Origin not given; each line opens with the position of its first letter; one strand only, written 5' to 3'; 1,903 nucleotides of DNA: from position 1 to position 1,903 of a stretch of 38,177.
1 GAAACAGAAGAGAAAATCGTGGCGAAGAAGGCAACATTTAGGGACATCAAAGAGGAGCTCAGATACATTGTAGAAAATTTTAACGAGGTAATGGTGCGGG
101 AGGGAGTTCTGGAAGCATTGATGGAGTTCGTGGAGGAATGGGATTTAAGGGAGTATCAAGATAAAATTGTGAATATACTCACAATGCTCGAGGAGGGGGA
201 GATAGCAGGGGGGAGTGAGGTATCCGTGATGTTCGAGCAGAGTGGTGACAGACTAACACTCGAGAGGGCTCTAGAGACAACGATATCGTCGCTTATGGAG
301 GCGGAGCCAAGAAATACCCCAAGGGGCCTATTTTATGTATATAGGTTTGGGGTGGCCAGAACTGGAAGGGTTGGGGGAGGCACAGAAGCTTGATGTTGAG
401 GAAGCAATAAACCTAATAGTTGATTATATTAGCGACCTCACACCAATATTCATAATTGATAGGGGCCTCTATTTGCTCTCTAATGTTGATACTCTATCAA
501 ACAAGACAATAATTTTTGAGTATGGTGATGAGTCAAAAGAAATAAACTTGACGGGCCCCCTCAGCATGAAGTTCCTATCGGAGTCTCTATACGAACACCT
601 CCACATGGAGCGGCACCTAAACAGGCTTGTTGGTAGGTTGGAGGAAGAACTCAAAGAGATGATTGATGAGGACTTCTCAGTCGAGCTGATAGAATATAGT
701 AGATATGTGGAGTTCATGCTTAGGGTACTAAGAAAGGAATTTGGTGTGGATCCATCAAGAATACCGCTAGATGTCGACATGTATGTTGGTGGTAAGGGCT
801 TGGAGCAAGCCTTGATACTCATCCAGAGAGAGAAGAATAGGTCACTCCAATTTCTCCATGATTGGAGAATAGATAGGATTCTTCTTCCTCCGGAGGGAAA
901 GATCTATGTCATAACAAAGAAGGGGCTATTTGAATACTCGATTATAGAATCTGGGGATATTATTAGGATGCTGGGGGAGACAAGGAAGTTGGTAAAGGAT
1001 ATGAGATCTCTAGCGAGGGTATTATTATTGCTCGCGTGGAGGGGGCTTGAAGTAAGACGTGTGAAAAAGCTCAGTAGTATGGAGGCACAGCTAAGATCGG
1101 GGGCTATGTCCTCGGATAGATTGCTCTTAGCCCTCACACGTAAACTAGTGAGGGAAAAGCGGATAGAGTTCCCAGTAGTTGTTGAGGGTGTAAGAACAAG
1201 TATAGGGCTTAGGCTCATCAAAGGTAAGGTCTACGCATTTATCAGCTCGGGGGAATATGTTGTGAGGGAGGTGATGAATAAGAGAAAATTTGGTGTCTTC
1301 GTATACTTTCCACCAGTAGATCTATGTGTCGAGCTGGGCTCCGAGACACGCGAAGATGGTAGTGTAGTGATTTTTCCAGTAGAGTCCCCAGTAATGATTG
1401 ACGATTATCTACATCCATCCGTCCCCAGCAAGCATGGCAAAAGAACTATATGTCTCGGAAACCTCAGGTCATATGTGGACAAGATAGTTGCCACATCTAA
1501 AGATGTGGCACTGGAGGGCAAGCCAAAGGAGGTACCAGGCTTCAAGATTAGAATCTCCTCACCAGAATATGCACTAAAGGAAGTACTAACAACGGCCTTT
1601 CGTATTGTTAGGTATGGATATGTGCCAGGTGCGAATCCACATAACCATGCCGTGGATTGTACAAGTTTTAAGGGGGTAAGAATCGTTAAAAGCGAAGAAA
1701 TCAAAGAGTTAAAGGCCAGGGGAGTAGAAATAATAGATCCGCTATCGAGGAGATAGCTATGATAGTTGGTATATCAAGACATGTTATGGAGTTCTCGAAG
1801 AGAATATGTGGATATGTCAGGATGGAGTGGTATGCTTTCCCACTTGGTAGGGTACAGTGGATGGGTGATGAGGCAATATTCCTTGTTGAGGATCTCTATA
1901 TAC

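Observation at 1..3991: Four-gene Ubl-candidate / E2-like / JAB / E1-like cassette: a Bil-like ubiquitin-type conjugation system in an archaeal genome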

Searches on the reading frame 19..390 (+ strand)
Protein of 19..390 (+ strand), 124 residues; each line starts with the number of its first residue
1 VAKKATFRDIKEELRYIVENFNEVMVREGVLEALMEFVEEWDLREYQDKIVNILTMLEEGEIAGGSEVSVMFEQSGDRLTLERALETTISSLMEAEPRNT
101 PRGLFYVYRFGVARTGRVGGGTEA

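Call 4: search_protein_families(library=pfam, proteins=[window:19-390:+], max_evalue=1)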
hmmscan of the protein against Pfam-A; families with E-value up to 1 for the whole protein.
window:19-390:+ (124 aa): 1 family
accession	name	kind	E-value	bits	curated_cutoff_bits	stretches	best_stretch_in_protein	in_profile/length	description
PF15565.11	Imm30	-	0.064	13.8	27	1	11-57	27-73/98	Immunity protein 30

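Call 5: search_protein_families(library=padloc, proteins=[window:19-390:+], max_evalue=1)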
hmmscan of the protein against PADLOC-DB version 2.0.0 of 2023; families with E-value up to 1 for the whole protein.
window:19-390:+ (124 aa): 0 families

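Call 8: search_protein_families(library=ncbifam, proteins=[window:19-390:+], max_evalue=0.1)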
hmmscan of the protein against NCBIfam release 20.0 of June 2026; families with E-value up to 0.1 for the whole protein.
window:19-390:+ (124 aa): 0 families

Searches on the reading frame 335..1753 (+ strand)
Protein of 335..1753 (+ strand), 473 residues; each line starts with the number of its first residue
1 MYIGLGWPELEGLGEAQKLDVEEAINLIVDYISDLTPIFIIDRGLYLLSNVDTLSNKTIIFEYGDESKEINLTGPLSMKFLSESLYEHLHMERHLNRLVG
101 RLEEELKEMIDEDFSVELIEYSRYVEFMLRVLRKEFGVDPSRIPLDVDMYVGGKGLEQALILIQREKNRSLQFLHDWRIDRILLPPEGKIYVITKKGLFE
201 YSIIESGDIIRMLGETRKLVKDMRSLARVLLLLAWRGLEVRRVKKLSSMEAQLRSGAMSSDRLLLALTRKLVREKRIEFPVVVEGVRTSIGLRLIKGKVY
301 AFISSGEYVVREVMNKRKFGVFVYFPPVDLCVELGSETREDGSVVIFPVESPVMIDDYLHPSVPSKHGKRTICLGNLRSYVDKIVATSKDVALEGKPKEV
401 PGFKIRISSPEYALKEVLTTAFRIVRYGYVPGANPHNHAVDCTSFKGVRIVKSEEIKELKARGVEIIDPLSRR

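Call 4: search_protein_families(library=pfam, proteins=[window:335-1753:+], max_evalue=1)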
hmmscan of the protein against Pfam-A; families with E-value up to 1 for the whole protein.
window:335-1753:+ (473 aa): 0 families

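Call 5: search_protein_families(library=padloc, proteins=[window:335-1753:+], max_evalue=1)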
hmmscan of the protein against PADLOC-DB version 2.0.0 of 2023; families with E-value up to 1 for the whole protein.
window:335-1753:+ (473 aa): 0 families

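Call 8: search_protein_families(library=ncbifam, proteins=[window:335-1753:+], max_evalue=0.1)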
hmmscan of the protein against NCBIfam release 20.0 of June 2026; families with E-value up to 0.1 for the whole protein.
window:335-1753:+ (473 aa): 0 families

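Call 10: search_solved_structures(query=window:335-1753:+, max_evalue=10)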
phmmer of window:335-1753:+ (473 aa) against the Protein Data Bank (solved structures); distinct sequences matched with E-value up to 10: 0.

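Call 12: find_encoding_contigs(protein=window:335-1753:+, flank=10000, max_places=10)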
Protein window:335-1753:+ (473 aa): no gene with exactly this product is on record in the collection.

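Call 13: find_homologous_proteins(query=window:335-1753:+, max_evalue=0.001)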
Query window:335-1753:+ (473 aa): 4 proteins with E <= 0.001 among 8000 candidates.
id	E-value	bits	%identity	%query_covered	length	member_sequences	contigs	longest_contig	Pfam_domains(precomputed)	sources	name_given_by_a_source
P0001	0.0e+0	1034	100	100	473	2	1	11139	-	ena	-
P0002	2.9e-165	569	55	97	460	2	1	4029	-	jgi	-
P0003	4.7e-165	568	54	100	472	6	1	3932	-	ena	-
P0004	1.3e-136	474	47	95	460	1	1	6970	-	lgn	-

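Call 14: find_encoding_contigs(protein=P0001, flank=10000, max_places=5)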
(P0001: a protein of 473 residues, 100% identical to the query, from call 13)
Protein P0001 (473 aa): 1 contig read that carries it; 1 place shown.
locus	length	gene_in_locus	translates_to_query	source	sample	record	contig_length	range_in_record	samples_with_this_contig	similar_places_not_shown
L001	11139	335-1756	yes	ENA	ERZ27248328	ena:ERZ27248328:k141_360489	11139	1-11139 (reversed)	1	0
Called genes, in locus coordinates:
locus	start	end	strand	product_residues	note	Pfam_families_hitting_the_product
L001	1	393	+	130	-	?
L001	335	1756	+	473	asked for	-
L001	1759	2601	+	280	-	-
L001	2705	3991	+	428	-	PF00899:ThiF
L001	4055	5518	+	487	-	PF07969:Amidohydro_3, PF01979:Amidohydro_1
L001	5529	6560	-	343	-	PF04055:Radical_SAM, PF08608:Wyosine_form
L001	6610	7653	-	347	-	-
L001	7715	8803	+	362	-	PF04055:Radical_SAM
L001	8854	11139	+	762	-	?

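Call 15: find_encoding_contigs(protein=P0004, flank=10000, max_places=5)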
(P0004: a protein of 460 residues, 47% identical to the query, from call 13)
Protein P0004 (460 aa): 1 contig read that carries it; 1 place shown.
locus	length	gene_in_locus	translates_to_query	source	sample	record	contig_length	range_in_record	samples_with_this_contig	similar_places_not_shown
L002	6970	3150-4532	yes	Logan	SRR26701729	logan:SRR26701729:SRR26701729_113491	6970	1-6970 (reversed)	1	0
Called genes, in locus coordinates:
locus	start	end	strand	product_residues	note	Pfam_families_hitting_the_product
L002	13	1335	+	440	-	PF04760:IF2_N (faint)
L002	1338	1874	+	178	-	-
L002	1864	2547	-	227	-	PF01791:DeoC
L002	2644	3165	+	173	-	-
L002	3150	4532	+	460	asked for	-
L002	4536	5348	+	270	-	-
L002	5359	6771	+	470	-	PF00899:ThiF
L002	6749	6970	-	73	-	?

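Call 16: find_encoding_contigs(protein=P0002, flank=10000, max_places=5)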
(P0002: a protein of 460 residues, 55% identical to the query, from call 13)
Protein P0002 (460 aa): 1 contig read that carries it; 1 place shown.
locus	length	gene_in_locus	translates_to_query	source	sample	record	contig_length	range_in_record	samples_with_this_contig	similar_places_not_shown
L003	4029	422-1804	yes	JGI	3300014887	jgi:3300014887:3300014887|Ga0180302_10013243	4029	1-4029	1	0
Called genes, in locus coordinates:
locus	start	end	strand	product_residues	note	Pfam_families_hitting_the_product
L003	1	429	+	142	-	?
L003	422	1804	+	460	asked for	-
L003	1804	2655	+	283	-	-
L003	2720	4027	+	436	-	?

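Call 17: find_encoding_contigs(protein=P0003, flank=10000, max_places=5)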
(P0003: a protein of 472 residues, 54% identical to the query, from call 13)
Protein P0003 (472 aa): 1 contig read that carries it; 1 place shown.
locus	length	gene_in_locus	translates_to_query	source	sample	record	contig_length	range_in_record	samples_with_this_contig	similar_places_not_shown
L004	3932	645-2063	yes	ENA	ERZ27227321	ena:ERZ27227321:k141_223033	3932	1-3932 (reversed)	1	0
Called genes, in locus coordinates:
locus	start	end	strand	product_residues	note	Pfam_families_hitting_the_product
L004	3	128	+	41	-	?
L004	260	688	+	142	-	-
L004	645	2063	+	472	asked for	-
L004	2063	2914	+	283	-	-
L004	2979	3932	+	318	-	?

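Call 30: find_related_loci(query=A3, collection=genome_contigs, flank=10000)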
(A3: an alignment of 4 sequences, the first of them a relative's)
Query A3 (473 aa) in genome_contigs; peptide patterns used: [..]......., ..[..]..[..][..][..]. (x = any residue, [..] = any of these).
62 stretches matched a pattern; 2 encode a relative of the query (tblastn E <= 1e-3); 2 distinct loci.
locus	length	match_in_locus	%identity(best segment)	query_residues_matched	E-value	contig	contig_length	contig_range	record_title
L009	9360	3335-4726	42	6-468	4e-134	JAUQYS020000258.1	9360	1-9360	MAG: Candidatus Njordarchaeota archaeon isolate GB_136 k255_2856872, whole genome shotgun sequence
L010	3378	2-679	47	243-468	2e-53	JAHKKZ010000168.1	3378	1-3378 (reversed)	MAG: Candidatus Njordarchaeota archaeon isolate B13_G17 GBS17_168, whole genome shotgun sequence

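Call 36: search_protein_representatives(alignment_id=A3)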
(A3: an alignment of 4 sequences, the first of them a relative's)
Query: 4 sequences, 461 profile positions. Proteins with E-value up to 0.001 (for the whole library): 5; up to 1e-10: 3; up to 1e-30: 3. The best 5 are listed.
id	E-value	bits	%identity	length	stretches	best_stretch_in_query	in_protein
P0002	1.3e-259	878.1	-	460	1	3-461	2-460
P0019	1.1e-106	374.0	-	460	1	6-457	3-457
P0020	2.2e-101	356.5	-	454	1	8-456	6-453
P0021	1.4e-04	37.4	-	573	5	23-62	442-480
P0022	2.4e-04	36.6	-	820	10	148-176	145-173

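Call 38: predict_structure(alignment_id=A3)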
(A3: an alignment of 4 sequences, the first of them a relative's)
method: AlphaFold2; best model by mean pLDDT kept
length: 473 residues; sequences in the alignment: 4
mean_pLDDT: 53.0   pTM: 0.49
mean pLDDT of the five models: 53.0, 49.9, 48.1, 47.0, 43.7
residues with pLDDT >= 90: 32; 70-90: 95; 50-70: 88; < 50: 258
segments of 3 or more residues with pLDDT < 50: 1-58, 65-117, 144-185, 193-197, 216-218, 223-260, 311-319, 357-376, 429-449, 469-473
pLDDT, mean of each block of 10 residues (from residue 1): 25 28 42 33 26 44 45 35 32 35 36 43 83 82 44 28 34 32 47 51 59 54 49 41 34 35 64 83 83 87 74 43 64 85 82 54 34 53 89 89 86 89 62 33 37 57 54 38
secondary structure, 60 per line:
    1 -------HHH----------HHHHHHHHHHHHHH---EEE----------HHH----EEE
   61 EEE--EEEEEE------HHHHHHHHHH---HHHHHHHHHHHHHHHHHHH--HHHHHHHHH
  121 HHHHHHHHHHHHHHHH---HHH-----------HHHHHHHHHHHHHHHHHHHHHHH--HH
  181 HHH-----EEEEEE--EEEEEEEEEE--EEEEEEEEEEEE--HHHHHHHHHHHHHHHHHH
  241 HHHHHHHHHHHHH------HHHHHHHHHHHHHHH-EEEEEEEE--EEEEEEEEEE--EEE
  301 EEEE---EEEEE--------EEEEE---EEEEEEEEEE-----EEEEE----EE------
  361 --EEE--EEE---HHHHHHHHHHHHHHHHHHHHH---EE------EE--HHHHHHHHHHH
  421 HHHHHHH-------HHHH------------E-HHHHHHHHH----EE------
elements in order: H21-34 E38-40 E58-63 E66-71 H78-87 H91-109 H112-136 H154-176 H179-183 E189-194 E197-206 E209-220 H223-253 H260-274 E276-283 E286-295 E298-304 E308-312 E321-325 E329-338 E344-348 E363-365 E368-370 H374-394 H410-427 H435-438 H453-461

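Call 42: fold_search(model_id=the predicted structure, library=pdb)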
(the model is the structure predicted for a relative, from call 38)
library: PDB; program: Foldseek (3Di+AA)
matches with E <= 10: 346; with E <= 0.001: 0
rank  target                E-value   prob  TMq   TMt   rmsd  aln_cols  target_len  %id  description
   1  6yfc_AA               4.8e-01  0.06  0.08  0.19  14.6       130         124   12  Virus-like particle of bacteriophage AVE019 (released 2020-09-02)
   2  6z1p_Ay               6.4e-01  0.05  0.08  0.15  27.1       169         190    9  Structure of the mitochondrial ribosome from Tetrahymena thermophila (released 2020-06-24)
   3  8bgm_B                6.7e-01  0.06  0.11  0.11  11.7       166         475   10  Crystal structure of the OrfX1-OrfX3 complex from the PMP1 neurotoxin gene cluster (released 2022-12-07)
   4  7f5y_B                6.7e-01  0.06  0.06  0.15  13.8       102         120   11  Crystal structure of the single-stranded dna-binding protein from Mycobacterium tuberculosis- Form III (released 2022-05-11)
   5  5nzz_C                7.5e-01  0.03  0.07  0.09  27.1       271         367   10  Crystal structure of phosphorylated p38aMAPK in complex with TAB1 (released 2018-05-30)
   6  7vwb_A                8.4e-01  0.05  0.06  0.15  15.8       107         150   14  Phloem lectin (PP2) structure -complex with N-Acetyllactosamine (LacNAc) (released 2023-03-08)
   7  9g6k_Lm               8.4e-01  0.02  0.07  0.13  24.3       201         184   13  LSU structure derived from the LSU sample of the mitoribosome from T. gondii. (released 2024-12-11)
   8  5nzz_A                1.1e+00  0.02  0.07  0.09  27.4       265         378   10  Crystal structure of phosphorylated p38aMAPK in complex with TAB1 (released 2018-05-30)
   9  5gj6_A                1.2e+00  0.04  0.06  0.14  14.2        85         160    9  Functional and structural characterization of P[19] rotavirus VP8* interaction with histo-blood group antigens (released 2016-09-07)
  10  9vsj                  1.3e+00  0.01  0.06  0.08  33.6       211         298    8  Crystal structure of the genetically-encoded green calcium sensor icBTnC2 in its calcium bound-state (released 2025-09-17)
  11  3mq3                  1.5e+00  0.02  0.07  0.08  28.1       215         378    9  Crystal structure of native bovine PDP1c (released 2011-05-18)
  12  7vf4_G                1.5e+00  0.06  0.08  0.15  18.0       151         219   16  Crystal structure of Vps75 from Candida albicans (released 2021-10-06)
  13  7t4s_D                1.5e+00  0.03  0.07  0.14  20.7       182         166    9  CryoEM structure of the HCMV Pentamer gH/gL/UL128/UL130/UL131A in complex with NRP2 and neutralizing fabs 8I21 and 13H (released 2022-03-23)
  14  6baq_F                1.6e+00  0.09  0.13  0.26  18.5       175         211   12  Mus musculus BPIFA1 (released 2018-05-09)
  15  6q4w_B                1.7e+00  0.03  0.06  0.09  28.8       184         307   11  Structure of MPT-1, a GDP-Man-dependent mannosyltransferase from Leishmania mexicana (released 2019-09-18)
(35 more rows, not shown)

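Call 89: find_related_loci(query=A13, collection=metagenome_contigs, flank=6000)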
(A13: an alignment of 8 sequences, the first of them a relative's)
Query A13 (473 aa) in metagenome_contigs; peptide patterns used: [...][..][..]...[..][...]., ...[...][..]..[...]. (x = any residue, [..] = any of these).
186 stretches matched a pattern; 6 encode a relative of the query (tblastn E <= 1e-3); 6 distinct loci.
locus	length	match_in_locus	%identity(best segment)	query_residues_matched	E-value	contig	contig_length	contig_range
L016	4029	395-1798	56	4-471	0e+0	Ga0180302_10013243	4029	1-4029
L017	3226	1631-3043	54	1-471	0e+0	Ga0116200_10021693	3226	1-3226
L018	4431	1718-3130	54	1-471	6e-179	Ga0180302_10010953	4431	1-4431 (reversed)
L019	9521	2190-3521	38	31-469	5e-102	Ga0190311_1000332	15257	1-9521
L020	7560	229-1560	38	31-469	1e-101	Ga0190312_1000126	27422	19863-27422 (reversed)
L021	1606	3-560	65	287-471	6e-83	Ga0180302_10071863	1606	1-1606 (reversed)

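Call 97: search_protein_families(library=padloc, alignment_id=A13, max_evalue=10)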
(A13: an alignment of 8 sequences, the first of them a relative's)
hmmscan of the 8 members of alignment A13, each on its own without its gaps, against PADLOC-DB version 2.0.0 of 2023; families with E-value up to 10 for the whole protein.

A. member 1, P0001 (473 aa): 0 families

B. families by the number of members that match (of 8 scanned): 0 families

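Call 98: search_protein_families(library=pfam, proteins=[L019:1688-2164:+, L009:2926-3375:+], max_evalue=10)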
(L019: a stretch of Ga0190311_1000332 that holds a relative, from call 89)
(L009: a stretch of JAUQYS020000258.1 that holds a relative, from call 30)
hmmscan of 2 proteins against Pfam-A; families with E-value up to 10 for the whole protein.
L019:1688-2164:+ (159 aa): 0 families

L009:2926-3375:+ (150 aa): 2 families
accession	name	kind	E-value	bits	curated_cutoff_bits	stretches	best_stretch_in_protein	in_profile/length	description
PF03828.24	PAP_assoc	-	0.045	14.5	22.6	1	58-91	8-40/60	Cid1 family poly A polymerase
PF14648.11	FAM91_C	-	0.13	11.5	25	1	38-84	42-88/447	FAM91 C-terminus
